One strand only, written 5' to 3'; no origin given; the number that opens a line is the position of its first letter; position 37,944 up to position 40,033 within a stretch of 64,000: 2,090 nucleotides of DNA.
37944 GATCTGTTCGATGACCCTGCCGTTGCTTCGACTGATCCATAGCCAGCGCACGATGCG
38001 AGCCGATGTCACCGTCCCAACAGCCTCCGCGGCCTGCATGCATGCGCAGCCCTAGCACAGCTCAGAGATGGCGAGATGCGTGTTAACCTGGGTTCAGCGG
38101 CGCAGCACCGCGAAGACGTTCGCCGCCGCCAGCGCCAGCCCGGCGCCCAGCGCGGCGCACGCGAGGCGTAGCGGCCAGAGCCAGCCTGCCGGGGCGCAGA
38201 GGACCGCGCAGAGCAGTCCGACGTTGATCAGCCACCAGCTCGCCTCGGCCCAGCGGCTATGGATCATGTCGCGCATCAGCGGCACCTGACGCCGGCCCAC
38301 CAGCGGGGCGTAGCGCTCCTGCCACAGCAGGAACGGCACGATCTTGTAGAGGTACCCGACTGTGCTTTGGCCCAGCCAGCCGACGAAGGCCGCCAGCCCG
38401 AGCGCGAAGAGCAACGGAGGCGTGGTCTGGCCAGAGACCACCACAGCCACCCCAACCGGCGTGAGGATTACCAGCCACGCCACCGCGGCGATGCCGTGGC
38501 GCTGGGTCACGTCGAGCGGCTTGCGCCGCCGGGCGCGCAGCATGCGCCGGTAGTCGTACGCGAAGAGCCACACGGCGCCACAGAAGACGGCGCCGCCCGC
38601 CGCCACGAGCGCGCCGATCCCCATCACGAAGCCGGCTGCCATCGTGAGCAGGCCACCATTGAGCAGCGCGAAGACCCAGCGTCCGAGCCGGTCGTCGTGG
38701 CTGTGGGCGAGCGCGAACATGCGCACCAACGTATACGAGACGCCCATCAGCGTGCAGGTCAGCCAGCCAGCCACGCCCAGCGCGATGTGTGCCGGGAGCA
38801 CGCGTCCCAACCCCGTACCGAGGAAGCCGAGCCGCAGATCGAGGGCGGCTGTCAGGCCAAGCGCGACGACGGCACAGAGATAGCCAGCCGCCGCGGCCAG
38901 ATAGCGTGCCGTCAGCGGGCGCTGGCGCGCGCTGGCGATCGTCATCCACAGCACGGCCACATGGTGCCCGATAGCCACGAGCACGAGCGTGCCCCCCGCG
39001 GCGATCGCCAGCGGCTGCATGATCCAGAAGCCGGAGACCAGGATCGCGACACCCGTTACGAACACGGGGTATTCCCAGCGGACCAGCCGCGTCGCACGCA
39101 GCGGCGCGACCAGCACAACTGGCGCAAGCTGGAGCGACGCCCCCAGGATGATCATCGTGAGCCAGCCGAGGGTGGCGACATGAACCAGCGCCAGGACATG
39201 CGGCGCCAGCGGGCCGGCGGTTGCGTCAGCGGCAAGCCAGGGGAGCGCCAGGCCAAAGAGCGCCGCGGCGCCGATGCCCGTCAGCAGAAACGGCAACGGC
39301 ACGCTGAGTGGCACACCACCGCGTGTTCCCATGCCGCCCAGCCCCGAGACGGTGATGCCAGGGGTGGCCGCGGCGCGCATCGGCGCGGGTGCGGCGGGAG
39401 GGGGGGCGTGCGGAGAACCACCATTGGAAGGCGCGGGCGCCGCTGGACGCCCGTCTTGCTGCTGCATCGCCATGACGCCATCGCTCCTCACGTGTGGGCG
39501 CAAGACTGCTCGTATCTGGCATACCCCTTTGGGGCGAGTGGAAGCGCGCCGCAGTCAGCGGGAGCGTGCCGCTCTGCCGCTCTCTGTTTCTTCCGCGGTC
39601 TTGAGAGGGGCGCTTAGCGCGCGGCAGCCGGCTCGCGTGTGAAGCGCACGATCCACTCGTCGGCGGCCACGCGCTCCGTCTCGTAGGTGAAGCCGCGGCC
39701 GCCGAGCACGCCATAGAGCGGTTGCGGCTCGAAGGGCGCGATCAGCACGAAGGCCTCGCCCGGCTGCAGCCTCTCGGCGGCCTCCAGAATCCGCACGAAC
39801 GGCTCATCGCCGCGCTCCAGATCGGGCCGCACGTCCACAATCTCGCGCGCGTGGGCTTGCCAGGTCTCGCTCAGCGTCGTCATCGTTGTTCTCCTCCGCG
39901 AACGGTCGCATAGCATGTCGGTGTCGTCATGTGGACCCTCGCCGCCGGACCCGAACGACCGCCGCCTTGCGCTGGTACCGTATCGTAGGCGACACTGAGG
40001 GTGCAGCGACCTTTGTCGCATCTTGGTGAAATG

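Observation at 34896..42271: A shared CRP-type palindrome links two DUF2249 genes, a cupin, a DUF59 protein, an unknown membrane protein, a Crp/Fnr regulator and NirK into one putative nitrite/NO regulon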

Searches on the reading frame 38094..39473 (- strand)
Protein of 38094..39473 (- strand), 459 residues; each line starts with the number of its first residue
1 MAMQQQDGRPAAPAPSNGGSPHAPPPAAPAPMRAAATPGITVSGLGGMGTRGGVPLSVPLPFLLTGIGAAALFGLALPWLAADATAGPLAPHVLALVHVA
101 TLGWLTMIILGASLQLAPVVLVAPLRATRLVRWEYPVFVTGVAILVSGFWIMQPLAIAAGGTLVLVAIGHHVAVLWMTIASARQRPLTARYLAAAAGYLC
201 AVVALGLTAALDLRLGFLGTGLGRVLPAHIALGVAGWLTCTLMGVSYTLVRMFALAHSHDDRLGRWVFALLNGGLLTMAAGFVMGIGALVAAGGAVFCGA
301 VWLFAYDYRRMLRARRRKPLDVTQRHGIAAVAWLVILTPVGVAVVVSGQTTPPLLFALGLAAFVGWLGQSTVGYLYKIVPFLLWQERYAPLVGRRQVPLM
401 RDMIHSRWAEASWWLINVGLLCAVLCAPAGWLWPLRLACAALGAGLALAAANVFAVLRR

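Call 6: search_protein_families(library=pfam, proteins=[window:38094-39473:-], max_evalue=0.01)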
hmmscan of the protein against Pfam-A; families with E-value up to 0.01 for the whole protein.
window:38094-39473:- (459 aa): 0 families

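Call 7: search_protein_families(library=ncbifam, proteins=[window:38094-39473:-], max_evalue=0.01)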
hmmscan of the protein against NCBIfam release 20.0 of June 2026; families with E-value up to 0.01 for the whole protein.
window:38094-39473:- (459 aa): 0 families
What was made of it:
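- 38094..39473 (-): 12-helix membrane protein of the haem-copper oxidase/NOR superfamily (459 aa). No Pfam or NCBIfam hit (calls 6, 7).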

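Call 8: find_homologous_proteins(query=window:38094-39473:-)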
Query window:38094-39473:- (459 aa): 368 proteins with E <= 0.001 among 8000 candidates; the best 120 are listed.
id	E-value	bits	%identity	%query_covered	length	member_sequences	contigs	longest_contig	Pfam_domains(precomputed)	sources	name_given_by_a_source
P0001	6.2e-291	983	100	100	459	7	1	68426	-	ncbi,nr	ncbi:MAG TPA: hypothetical protein VFU88_15380 [Ktedonobacterales bacterium]|nr:hypothetical protein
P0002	5.5e-168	578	68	88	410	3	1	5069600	-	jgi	jgi:hypothetical protein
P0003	5.6e-160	551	62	94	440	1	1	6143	-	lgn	-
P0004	6.1e-159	548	62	97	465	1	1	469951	-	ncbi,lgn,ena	-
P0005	4.2e-158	545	62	94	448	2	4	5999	-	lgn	-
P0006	9.3e-158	544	64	86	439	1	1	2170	-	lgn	-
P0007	3.7e-157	542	63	92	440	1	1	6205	-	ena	-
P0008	1.8e-155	537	62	91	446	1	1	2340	-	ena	-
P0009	1.9e-155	537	62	94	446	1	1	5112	-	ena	-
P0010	3.6e-155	536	59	98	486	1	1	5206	-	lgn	-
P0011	1.1e-154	534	58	94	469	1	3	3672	-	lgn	-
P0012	2.8e-154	533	64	88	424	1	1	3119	-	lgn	-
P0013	5.9e-154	532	61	91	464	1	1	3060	-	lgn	-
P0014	9.7e-154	531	62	91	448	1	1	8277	-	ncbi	ncbi:MAG: hypothetical protein ABI068_02540 [Ktedonobacterales bacterium]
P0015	2.1e-153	530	61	92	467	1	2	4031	-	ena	-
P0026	5.7e-152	525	57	96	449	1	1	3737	PF00115.26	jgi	jgi:hypothetical protein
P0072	4.2e-147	509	63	92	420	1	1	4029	PF00115.26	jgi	jgi:hypothetical protein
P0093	1.5e-145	504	60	90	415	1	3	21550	PF00115.26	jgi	jgi:hypothetical protein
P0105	5.2e-145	502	55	99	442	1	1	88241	PF00115.26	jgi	jgi:hypothetical protein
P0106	7.1e-145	502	59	90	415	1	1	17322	PF00115.26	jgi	jgi:uncharacterized membrane protein YidH (DUF202 family)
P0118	3.7e-144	499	57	95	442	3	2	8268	PF00115.26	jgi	-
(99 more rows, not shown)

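Call 13: find_related_loci(query=A1, collection=genome_contigs, flank=10000)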
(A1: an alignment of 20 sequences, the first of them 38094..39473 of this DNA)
Query A1 (459 aa) in genome_contigs; peptide patterns used: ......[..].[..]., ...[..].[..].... (x = any residue, [..] = any of these).
50 stretches matched a pattern; 50 encode a relative of the query (tblastn E <= 1e-3); 48 distinct loci.
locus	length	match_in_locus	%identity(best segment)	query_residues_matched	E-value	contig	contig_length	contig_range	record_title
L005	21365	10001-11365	63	2-455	1e-170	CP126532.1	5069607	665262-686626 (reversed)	MAG: Ktedonobacterales bacterium isolate bin_006 chromosome, complete genome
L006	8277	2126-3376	62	41-457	1e-157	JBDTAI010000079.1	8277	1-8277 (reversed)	MAG: Ktedonobacterales bacterium isolate cluster2_bin.105 k127_417291, whole genome shotgun sequence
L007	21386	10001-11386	60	4-458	6e-157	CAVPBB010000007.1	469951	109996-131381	MAG: uncultured Chloroflexia bacterium isolate MFD00031.bin.2.93 genome assembly, contig: contig_43692, whole genome sho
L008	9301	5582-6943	58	4-457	2e-154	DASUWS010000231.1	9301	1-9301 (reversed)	MAG TPA_asm: Ktedonobacterales bacterium isolate SMAG_U1849 k141_106208, whole genome shotgun sequence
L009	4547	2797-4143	57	4-459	1e-149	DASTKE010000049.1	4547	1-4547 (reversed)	MAG TPA_asm: Ktedonobacteraceae bacterium isolate SMAG_U1933 k141_1017834, whole genome shotgun sequence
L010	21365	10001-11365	56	4-457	2e-145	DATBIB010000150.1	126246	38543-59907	MAG TPA_asm: Ktedonobacterales bacterium isolate SMAG_U3883 k141_2383486, whole genome shotgun sequence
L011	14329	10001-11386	56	4-457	2e-144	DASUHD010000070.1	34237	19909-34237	MAG TPA_asm: Ktedonobacterales bacterium isolate SMAG_U1423 k141_863049, whole genome shotgun sequence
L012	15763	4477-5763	62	32-457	5e-144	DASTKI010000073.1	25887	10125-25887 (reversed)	MAG TPA_asm: Ktedonobacterales bacterium isolate SMAG_U2012 k141_822757, whole genome shotgun sequence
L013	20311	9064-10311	62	45-457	6e-143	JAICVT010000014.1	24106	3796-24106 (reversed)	MAG: Ktedonobacterales bacterium isolate LS_FP_2_bin.8 k141_3148155_length_24106_cov_26.7421, whole genome shotgun seque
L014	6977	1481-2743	58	34-453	1e-142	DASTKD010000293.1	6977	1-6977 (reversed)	MAG TPA_asm: Ktedonobacteraceae bacterium isolate SMAG_U1932 k141_1095798, whole genome shotgun sequence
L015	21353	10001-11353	57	4-457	2e-141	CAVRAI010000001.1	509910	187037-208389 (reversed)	MAG: uncultured Chloroflexia bacterium isolate MFD00031.bin.1.177 genome assembly, contig: contig_11265, whole genome sh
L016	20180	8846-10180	54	5-457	6e-141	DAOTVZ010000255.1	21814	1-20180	MAG TPA_asm: Ktedonobacteraceae bacterium isolate H111_94 k127_481360, whole genome shotgun sequence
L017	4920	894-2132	59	25-436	5e-142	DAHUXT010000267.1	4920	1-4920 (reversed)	MAG TPA_asm: Ktedonobacteria bacterium isolate clean1966 NODE_267_length_4920_cov_1.574437, whole genome shotgun sequenc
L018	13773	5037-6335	58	21-459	1e-139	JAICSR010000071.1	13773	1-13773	MAG: Ktedonobacterales bacterium isolate GZL_HYHR_2_bin.65 k141_4421068_length_13773_cov_12.8297, whole genome shotgun s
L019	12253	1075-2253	62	65-457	3e-137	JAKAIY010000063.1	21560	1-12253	MAG: Chloroflexi bacterium isolate WY3.bin53 NODE_3920_length_21560_cov_1.475342, whole genome shotgun sequence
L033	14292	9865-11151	57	20-459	2e-125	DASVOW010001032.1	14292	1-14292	MAG TPA_asm: Ktedonobacterales bacterium isolate SMAG_U3163 k141_551784, whole genome shotgun sequence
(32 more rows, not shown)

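Call 24: predict_structure(alignment_id=A1)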
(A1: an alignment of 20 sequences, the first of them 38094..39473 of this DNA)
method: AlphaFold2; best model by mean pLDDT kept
length: 459 residues; sequences in the alignment: 20
mean_pLDDT: 82.8   pTM: 0.81
mean pLDDT of the five models: 82.8, 76.3, 75.8, 74.1, 73.0
residues with pLDDT >= 90: 237; 70-90: 151; 50-70: 16; < 50: 55
segments of 3 or more residues with pLDDT < 50: 1-52, 254-256
pLDDT, mean of each block of 10 residues (from residue 1): 35 36 34 32 33 74 96 95 90 91 91 81 72 93 95 94 95 89 82 91 87 84 84 84 80 58 92 96 94 97 92 73 90 95 90 93 92 90 87 88 90 97 97 97 97 89
secondary structure, 60 per line:
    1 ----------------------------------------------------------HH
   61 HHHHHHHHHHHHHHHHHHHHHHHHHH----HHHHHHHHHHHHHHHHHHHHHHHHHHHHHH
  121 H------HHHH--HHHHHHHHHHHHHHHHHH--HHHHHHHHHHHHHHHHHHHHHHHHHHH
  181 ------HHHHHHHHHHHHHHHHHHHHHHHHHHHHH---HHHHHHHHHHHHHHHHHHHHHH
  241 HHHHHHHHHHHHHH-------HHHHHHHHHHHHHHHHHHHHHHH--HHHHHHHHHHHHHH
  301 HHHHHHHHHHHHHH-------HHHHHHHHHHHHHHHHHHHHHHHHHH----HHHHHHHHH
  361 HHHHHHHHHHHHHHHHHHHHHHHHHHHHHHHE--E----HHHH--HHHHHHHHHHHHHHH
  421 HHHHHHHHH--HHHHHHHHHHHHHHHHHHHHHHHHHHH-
elements in order: H59-86 H91-121 H128-131 H134-151 H154-180 H187-215 H219-254 H262-284 H287-314 H322-347 H352-391 H400-403 H406-429 H432-458
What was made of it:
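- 38094..39473 (-): AlphaFold2 model pLDDT 82.8 (call 24).
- On Haem-copper oxidase / NOR superfamily, catalytic subunit: The AlphaFold2 model has 12 long helices (call 24).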

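Call 26: search_solved_structures(query=A1, max_evalue=10, show_alignments=2)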
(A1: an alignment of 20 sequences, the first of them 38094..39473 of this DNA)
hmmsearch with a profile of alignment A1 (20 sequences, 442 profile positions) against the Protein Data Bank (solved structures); distinct sequences matched with E-value up to 10: 0.
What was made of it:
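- Tried and rejected: The membrane-protein profile found nothing among PDB sequences even at E<=10 (call 26).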

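Call 30: fold_search(model_id=the predicted structure, library=pdb)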
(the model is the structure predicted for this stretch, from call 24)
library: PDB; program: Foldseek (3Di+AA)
matches with E <= 10: 217; with E <= 0.001: 9
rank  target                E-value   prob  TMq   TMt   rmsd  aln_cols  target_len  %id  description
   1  3mk7_G                8.5e-07  1.00  0.69  0.68   5.1       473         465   14  The structure of CBB3 cytochrome oxidase (released 2010-08-04)
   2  3mk7_D                1.5e-06  1.00  0.68  0.68   5.1       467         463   14  The structure of CBB3 cytochrome oxidase (released 2010-08-04)
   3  3mk7_A                2.3e-06  1.00  0.69  0.68   5.0       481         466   14  The structure of CBB3 cytochrome oxidase (released 2010-08-04)
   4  9g6b_A                6.7e-06  1.00  0.69  0.68   4.7       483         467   14  cbb3-2 NOH complex (released 2026-01-28)
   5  9g83_t                9.2e-06  1.00  0.69  0.68   4.5       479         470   14  Respiratory supercomplex CI1-CIII2-CIV2-(cbb3)1 from alphaproteobacterium (released 2026-02-04)
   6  8smr_E                1.9e-05  1.00  0.65  0.64   5.5       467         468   12  cytochrome bc1-cbb3 supercomplex from Pseudomonas aeruginosa (released 2023-10-11)
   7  4xyd_A                1.5e-04  1.00  0.66  0.68   4.8       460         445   13  Nitric oxide reductase from Roseobacter denitrificans (RdNOR) (released 2016-05-25)
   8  7q21_D                6.7e-04  1.00  0.62  0.50   5.6       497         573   12  III2-IV2 respiratory supercomplex from Corynebacterium glutamicum (released 2022-02-02)
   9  7qho_D                8.5e-04  1.00  0.59  0.48  11.1       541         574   14  Cytochrome bcc-aa3 supercomplex (respiratory supercomplex III2/IV2) from Corynebacterium glutamicum (as isolated) (released 2022-05-18)
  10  3omn_C                1.8e-03  1.00  0.54  0.48   8.2       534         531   12  Catalytic core subunits (I and II) of cytochrome C oxidase from Rhodobacter sphaeroides with D132A mutation in the red (released 2011-02-02)
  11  7coh_A                1.9e-03  1.00  0.54  0.49   7.3       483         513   11  Dimeric Form of Bovine Heart Cytochrome c Oxidase in the Fully Oxidized State (released 2021-04-07)
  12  8ugi_4A               2.3e-03  1.00  0.58  0.53   6.7       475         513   10  High resolution in-situ structure of typeA supercomplex in respiratory chain (I1III2IV1,composite) (released 2024-06-19)
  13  3dtu_C                3.0e-03  1.00  0.63  0.55   5.9       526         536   10  Catalytic core subunits (I and II) of cytochrome c oxidase from Rhodobacter sphaeroides complexed with deoxycholic aci (released 2008-09-16)
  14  6pw1_C                3.7e-03  1.00  0.63  0.55   6.0       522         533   10  Cytochrome c Oxidase delta 16 (released 2019-11-27)
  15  3fye_C                4.2e-03  1.00  0.54  0.47   8.4       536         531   11  Catalytic core subunits (I and II) of cytochrome c oxidase from Rhodobacter sphaeroides in the reduced state (released 2009-06-16)
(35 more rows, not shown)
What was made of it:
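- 38094..39473 (-): Foldseek: cbb3 CcoN 3mk7 E 8.5e-7, TM 0.69; NorB 4xyd TM 0.66 (call 30).
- On Haem-copper oxidase / NOR superfamily, catalytic subunit: Foldseek probability 1.00 to CcoN, NorB and CoxI, TM 0.62-0.69 for the best nine matches (call 30).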

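Call 34: search_protein_families(library=pfam, proteins=[L033:7075-8505:-, L033:12380-12892:-, L033:12852-13148:-, L010:8165-8524:+, P0026, P0105, L033:11969-12364:+], max_evalue=0.1)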
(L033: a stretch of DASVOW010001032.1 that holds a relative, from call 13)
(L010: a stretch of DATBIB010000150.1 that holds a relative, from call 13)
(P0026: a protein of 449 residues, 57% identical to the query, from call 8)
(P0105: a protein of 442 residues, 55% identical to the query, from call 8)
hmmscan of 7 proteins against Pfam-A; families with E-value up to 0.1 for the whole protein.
L033:7075-8505:- (476 aa): 2 families
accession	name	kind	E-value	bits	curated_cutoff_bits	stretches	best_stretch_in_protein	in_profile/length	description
PF05940.17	NnrS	-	0.011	15.6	28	1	157-469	87-371/371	NnrS protein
PF20570.3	DUF6779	-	0.098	13.7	28.1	0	280-330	3-53/108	Domain of unknown function (DUF6779)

L033:12380-12892:- (170 aa): 3 families
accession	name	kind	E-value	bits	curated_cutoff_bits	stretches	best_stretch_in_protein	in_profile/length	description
PF01814.28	Hemerythrin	-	2e-18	67.5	25.3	1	7-140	5-127/127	Hemerythrin HHE cation binding domain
PF19803.4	DUF6286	-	0.028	15.3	35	1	52-116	33-99/108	Family of unknown function (DUF6286)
PF17111.11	PigL_N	-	0.072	12.9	27.2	0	9-103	32-124/209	Pigment biosynthesis cluster protein PigL N-terminal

L033:12852-13148:- (98 aa): 0 families

L010:8165-8524:+ (119 aa): 0 families

P0026 (449 aa): 1 family
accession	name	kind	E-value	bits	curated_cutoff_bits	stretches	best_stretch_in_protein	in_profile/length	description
PF00115.25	COX1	-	5.3e-06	26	34.8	1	171-330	3-183/436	Cytochrome C and Quinol oxidase polypeptide I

P0105 (442 aa): 1 family
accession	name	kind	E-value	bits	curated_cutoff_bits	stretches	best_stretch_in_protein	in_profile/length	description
PF00115.25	COX1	-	1.1e-08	34.9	34.8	2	169-328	3-183/436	Cytochrome C and Quinol oxidase polypeptide I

L033:11969-12364:+ (131 aa): 3 families
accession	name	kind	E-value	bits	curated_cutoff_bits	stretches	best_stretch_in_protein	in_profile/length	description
PF22752.1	DUF488-N3i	-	3.6e-38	131.5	27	1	14-128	1-113/131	Inactive DUF488-N3 subclade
PF04343.18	DUF488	-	4e-32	111.8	22.2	1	16-126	1-121/121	Domain of unknown function DUF488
PF22751.1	DUF488-N3a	-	1.6e-24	86.9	27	1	16-128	2-116/118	Active DUF488-N3 subclade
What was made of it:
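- On Haem-copper oxidase / NOR superfamily, catalytic subunit: Weak PF00115 hits in homologues (call 34).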

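Call 64: search_protein_representatives(alignment_id=A1)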
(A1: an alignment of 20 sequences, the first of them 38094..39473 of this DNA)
Query: 20 sequences, 442 profile positions. Proteins with E-value up to 0.001 (for the whole library): 2635; up to 1e-10: 1566; up to 1e-30: 339. The best 150 are listed.
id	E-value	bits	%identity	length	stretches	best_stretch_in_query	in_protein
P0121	7.6e-206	700.7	-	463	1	10-440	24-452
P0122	3.8e-126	438.0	-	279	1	8-273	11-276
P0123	1.0e-115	403.6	-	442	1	19-440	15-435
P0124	2.4e-113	395.8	-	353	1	12-355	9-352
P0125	1.2e-109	383.6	-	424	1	31-436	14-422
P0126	6.1e-95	335.2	-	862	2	32-410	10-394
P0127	5.9e-93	328.6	-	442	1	23-436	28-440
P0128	3.2e-91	322.9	-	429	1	36-438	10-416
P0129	1.5e-87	310.9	-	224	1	231-437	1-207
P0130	7.2e-78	278.9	-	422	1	25-435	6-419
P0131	1.8e-77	277.6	-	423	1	29-437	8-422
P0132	6.3e-77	275.8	-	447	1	16-436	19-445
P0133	2.3e-72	260.7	-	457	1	27-438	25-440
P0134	1.8e-71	257.8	-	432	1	27-435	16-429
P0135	3.7e-71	256.8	-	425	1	28-437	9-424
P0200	9.4e-51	189.5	-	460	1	32-433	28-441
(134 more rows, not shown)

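Call 65: find_encoding_contigs(protein=P0130, flank=6000, max_places=3)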
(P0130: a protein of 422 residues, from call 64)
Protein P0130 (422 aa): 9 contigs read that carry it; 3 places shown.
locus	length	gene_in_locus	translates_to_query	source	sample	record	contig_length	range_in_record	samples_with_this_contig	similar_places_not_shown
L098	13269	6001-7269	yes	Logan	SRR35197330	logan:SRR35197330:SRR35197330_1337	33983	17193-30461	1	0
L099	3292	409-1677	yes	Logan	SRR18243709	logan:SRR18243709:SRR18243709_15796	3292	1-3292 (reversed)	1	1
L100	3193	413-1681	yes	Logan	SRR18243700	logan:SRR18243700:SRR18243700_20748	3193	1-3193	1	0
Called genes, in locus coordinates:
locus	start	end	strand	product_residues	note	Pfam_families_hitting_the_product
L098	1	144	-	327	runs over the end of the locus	PF06325:PrmA, PF05175:MTS (weak)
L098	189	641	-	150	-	-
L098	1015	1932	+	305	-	PF02219:MTHFR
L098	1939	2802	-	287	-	-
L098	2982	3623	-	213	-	PF00072:Response_reg, PF00196:GerE, PF04545:Sigma70_r4, PF08281:Sigma70_r4_2, PF13384:HTH_23 (faint)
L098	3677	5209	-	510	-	PF08448:PAS_4 (faint), PF13188:PAS_8 (weak), PF13426:PAS_9 (weak), PF01590:GAF (faint), PF13185:GAF_2, PF13492:GAF_3, PF07730:HisKA_3, PF02518:HATPase_c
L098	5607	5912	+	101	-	PF02311:AraC_binding (weak), PF07883:Cupin_2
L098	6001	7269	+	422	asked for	PF00115:COX1 (weak)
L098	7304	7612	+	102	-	PF01883:FeS_assembly_P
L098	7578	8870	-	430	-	PF03453:MoeA_N, PF00994:MoCF_biosynth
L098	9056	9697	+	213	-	PF00072:Response_reg, PF00196:GerE, PF08281:Sigma70_r4_2 (weak)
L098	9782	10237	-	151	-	PF00582:Usp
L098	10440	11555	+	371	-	PF07730:HisKA_3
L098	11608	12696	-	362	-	PF04055:Radical_SAM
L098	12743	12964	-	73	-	PF01206:TusA, PF10006:DUF2249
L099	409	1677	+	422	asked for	PF00115:COX1 (weak)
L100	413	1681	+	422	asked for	PF00115:COX1 (weak)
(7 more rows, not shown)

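Call 66: find_encoding_contigs(protein=P0200, flank=6000, max_places=3)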
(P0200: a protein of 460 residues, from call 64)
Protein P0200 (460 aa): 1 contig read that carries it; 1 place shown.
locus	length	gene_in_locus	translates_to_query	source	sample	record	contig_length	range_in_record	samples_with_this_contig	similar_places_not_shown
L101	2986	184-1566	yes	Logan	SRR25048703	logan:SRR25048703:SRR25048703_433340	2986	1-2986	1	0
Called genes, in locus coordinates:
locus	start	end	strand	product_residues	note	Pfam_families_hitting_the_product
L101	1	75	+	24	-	?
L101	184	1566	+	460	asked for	-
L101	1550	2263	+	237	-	PF10006:DUF2249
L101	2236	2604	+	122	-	PF01883:FeS_assembly_P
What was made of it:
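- It also appears as a cupin / oxidase-like / DUF59 operon and as an oxidase-like / DUF2249 / DUF59 operon in distant relatives (calls 65, 66).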

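Call 71: search_protein_families(library=pfam, proteins=[L012:6576-7337:+], max_evalue=0.1)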
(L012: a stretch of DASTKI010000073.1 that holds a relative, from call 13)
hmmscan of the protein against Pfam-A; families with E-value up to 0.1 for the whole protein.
L012:6576-7337:+ (254 aa): 2 families
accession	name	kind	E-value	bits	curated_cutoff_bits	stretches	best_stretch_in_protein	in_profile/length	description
PF10006.14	DUF2249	-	3.2e-29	101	29.5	1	186-253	2-69/70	Uncharacterized conserved protein (DUF2249)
PF01814.28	Hemerythrin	-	7.1e-15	56.1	25.3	2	13-152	3-127/127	Hemerythrin HHE cation binding domain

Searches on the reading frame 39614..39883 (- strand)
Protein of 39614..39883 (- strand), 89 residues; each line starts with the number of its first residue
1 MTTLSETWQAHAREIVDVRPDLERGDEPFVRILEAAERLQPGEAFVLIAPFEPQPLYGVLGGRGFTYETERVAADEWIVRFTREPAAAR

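Call 6: search_protein_families(library=pfam, proteins=[window:39614-39883:-], max_evalue=0.01)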
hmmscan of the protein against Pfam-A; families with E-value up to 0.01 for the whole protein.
window:39614-39883:- (89 aa): 1 family
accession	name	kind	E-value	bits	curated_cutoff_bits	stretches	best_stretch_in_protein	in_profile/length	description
PF10006.14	DUF2249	-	1.4e-18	66.9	29.5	1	16-83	2-70/70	Uncharacterized conserved protein (DUF2249)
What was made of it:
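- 39614..39883 (-): DUF2249b (89 aa, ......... type), first gene of the membrane-protein unit. PF10006 E 1e-18 (call 6).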

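Call 7: search_protein_families(library=ncbifam, proteins=[window:39614-39883:-], max_evalue=0.01)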
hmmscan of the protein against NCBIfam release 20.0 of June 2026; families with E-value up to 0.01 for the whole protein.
window:39614-39883:- (89 aa): 0 families
